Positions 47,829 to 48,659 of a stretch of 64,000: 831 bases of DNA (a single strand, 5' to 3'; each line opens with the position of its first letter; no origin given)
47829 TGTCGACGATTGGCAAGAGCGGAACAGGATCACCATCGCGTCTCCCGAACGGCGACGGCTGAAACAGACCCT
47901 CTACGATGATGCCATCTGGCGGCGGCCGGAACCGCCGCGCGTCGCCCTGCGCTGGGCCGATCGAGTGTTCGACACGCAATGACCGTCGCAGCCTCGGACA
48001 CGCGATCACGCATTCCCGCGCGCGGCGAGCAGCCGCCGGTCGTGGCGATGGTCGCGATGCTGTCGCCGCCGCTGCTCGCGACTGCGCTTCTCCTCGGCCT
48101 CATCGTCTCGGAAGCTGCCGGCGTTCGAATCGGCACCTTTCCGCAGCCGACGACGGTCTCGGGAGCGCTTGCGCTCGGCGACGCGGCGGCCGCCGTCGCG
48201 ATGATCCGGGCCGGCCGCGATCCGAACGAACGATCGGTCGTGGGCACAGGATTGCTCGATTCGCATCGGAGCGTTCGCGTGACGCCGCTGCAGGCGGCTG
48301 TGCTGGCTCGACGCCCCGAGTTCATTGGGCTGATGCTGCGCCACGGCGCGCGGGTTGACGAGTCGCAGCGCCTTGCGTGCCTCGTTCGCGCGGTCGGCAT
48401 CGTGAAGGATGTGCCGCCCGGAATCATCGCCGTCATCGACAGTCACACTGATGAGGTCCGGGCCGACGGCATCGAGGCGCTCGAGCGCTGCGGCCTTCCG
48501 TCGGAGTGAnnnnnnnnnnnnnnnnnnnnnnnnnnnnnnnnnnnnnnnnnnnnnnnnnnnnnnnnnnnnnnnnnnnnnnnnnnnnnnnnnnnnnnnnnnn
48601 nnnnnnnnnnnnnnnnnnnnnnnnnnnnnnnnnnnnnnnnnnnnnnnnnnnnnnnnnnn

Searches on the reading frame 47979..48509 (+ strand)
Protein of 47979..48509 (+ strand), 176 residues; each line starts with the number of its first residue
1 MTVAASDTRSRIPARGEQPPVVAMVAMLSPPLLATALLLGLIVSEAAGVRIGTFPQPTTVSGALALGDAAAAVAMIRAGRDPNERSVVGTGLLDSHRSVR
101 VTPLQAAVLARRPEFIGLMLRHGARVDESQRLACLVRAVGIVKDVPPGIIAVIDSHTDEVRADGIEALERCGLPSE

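Call 14: search_protein_families(library=pfam, proteins=[window:47979-48509:+], max_evalue=0.001)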
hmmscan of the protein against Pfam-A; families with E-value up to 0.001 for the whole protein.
window:47979-48509:+ (176 aa): 0 families

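Call 32: search_protein_families(library=ncbifam, proteins=[window:47979-48509:+], max_evalue=0.1)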
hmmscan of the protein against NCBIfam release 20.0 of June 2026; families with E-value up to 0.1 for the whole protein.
window:47979-48509:+ (176 aa): 1 family
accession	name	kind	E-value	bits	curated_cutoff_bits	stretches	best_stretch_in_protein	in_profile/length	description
NF010799.0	PRK14203.1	equivalog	0.035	14.2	129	1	50-116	32-103/132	fluoride efflux transporter CrcB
